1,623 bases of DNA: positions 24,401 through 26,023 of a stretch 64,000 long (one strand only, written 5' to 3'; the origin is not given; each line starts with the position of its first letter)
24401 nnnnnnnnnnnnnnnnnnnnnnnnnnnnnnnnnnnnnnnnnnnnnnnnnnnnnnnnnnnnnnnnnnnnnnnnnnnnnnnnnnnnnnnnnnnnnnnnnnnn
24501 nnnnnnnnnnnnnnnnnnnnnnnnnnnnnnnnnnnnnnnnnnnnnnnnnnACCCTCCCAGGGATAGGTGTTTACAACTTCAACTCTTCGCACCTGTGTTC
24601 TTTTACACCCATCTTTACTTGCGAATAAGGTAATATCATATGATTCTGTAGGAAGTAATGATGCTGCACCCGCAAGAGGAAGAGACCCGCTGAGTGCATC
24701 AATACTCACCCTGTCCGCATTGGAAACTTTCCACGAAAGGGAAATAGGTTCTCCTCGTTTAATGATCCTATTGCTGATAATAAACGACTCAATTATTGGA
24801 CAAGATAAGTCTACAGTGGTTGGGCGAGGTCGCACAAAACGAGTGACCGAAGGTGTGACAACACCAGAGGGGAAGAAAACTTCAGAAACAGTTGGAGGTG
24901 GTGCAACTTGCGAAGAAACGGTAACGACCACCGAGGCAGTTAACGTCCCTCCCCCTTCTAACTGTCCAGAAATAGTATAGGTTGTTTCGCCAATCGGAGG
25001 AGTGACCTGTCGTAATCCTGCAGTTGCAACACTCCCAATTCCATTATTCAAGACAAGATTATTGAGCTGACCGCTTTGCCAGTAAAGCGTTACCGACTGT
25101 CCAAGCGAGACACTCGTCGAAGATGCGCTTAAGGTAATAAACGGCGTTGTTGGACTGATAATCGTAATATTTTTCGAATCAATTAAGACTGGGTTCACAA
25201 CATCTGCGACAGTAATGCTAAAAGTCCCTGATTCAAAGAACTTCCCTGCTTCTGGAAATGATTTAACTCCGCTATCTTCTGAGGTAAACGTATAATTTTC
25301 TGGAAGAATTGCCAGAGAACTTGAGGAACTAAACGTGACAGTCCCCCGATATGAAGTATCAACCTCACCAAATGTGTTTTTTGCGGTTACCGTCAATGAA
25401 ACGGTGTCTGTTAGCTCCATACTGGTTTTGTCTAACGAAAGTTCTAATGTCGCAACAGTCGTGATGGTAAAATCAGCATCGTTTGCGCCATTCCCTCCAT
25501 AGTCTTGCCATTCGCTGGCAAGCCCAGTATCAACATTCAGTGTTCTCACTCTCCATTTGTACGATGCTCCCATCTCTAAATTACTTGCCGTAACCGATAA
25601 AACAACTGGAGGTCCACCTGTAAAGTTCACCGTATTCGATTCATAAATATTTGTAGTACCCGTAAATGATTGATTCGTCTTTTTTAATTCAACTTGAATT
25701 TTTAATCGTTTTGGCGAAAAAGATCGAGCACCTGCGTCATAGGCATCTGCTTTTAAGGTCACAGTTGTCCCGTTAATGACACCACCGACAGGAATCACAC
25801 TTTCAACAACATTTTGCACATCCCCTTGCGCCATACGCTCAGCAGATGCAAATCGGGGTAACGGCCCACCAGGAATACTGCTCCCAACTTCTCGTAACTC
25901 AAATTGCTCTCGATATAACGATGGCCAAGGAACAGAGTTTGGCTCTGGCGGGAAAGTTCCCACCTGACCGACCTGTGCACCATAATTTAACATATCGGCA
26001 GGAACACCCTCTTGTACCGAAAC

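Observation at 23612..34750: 11.1-kb single ORF: signal-anchored giant protein with LamG domain, about five 350-aa beta-helix-type repeats and a polytopic C-terminal anchor studded with carboxypeptidase-regulatory-like domains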

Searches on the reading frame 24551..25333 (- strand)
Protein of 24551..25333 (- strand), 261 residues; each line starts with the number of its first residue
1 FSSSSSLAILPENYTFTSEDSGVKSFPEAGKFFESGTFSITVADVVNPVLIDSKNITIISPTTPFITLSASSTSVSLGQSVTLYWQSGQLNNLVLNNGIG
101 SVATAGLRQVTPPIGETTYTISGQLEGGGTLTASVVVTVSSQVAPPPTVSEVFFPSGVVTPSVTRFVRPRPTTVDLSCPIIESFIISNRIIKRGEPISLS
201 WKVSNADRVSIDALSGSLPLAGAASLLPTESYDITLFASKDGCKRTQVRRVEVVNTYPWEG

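Call 52: search_protein_families(library=pfam, proteins=[window:24551-25333:-], max_evalue=1)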
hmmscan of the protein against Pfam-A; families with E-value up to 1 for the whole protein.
seq(261 aa): 0 families

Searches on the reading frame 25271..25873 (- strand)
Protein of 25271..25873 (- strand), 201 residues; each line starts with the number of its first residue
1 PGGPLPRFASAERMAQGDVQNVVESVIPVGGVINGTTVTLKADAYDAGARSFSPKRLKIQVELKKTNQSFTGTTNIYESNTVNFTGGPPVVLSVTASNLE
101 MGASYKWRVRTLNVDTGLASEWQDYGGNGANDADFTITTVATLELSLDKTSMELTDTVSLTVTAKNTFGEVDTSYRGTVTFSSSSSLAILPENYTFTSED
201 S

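Call 52: search_protein_families(library=pfam, proteins=[window:25271-25873:-], max_evalue=1)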
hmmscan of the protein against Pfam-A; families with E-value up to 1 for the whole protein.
seq(201 aa): 1 family
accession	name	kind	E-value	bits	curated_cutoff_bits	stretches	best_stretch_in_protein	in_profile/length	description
PF16656.11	Pur_ac_phosph_N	-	0.03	15.3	30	1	59-121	32-87/93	Purple acid Phosphatase, N-terminal domain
